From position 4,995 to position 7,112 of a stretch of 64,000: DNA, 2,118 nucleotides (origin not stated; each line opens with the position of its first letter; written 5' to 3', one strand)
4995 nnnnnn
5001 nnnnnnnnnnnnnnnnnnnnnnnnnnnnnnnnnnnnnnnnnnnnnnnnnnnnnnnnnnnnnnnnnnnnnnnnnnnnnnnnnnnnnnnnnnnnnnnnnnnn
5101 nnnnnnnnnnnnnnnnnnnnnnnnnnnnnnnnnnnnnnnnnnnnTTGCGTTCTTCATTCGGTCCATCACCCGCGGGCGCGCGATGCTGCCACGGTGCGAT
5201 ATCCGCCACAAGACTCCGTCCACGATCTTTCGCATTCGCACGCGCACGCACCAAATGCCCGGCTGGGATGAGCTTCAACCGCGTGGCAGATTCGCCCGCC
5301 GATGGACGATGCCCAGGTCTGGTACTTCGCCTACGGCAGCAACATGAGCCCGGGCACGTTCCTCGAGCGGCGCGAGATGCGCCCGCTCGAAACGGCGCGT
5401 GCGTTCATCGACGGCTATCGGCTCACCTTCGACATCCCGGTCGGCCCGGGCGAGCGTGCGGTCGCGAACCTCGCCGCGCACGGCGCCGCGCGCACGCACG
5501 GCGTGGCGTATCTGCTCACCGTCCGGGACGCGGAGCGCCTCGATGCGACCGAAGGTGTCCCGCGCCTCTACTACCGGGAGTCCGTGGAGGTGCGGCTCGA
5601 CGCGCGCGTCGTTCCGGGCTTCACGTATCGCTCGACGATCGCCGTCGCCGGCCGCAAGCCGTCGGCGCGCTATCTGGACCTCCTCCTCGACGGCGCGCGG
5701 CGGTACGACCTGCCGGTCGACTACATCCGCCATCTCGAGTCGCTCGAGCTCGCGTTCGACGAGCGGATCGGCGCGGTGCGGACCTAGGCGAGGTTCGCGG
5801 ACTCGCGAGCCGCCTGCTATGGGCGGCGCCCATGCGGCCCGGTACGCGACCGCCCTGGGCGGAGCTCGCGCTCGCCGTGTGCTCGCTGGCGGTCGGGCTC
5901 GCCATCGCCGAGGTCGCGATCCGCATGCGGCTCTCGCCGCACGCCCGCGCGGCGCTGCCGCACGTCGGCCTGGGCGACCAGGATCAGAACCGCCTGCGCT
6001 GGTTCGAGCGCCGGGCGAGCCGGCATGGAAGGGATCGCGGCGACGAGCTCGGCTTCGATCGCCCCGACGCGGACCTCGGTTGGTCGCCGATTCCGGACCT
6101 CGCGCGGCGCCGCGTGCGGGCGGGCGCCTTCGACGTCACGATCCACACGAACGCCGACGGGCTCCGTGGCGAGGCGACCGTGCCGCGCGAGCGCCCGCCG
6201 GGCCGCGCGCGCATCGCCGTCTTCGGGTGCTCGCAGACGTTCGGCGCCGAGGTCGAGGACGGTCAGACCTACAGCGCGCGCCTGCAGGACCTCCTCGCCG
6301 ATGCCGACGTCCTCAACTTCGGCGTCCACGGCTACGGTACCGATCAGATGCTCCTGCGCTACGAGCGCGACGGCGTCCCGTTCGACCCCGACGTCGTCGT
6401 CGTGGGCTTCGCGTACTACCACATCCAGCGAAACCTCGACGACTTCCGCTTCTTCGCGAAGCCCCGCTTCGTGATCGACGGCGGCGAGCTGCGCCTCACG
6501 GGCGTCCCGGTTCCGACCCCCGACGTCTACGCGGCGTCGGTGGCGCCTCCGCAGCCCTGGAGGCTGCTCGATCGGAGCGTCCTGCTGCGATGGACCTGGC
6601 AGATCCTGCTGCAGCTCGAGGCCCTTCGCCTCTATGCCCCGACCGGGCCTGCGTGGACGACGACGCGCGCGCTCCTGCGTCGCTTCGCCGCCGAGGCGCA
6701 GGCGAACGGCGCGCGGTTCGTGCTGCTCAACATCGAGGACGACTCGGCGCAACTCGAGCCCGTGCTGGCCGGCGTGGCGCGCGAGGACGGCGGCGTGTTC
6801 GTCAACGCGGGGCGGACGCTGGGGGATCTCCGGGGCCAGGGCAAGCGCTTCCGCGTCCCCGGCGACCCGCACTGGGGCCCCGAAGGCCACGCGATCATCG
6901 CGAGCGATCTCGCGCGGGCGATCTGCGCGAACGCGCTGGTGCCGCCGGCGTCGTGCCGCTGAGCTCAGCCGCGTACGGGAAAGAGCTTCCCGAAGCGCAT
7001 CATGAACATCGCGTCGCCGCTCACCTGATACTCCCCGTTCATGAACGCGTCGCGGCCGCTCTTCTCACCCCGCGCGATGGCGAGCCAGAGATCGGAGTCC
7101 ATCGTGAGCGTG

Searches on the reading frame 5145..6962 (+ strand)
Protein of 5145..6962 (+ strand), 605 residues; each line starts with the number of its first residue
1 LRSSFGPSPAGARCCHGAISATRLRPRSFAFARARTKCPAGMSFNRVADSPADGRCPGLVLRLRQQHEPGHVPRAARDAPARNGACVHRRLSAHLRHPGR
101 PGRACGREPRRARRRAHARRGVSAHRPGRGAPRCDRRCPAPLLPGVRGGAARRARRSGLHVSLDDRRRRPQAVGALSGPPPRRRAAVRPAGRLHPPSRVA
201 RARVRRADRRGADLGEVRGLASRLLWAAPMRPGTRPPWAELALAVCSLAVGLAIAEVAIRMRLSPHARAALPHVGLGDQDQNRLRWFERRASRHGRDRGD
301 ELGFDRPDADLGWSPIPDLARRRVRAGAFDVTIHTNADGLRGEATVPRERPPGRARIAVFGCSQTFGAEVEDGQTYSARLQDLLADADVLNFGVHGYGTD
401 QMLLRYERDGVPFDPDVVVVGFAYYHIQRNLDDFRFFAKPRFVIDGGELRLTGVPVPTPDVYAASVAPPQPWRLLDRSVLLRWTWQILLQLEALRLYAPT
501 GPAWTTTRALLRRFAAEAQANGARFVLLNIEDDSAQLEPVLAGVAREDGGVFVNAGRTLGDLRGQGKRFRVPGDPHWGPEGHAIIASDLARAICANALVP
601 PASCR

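Call 73: search_protein_families(library=pfam, proteins=[window:5145-6962:+], max_evalue=0.001)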
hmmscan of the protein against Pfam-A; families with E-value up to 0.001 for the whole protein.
window:5145-6962:+ (605 aa): 1 family
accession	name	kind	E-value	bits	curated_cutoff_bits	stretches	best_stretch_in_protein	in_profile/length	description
PF13472.12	Lipase_GDSL_2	-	5.9e-07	30.6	32.9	1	360-584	2-178/178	GDSL-like Lipase/Acylhydrolase family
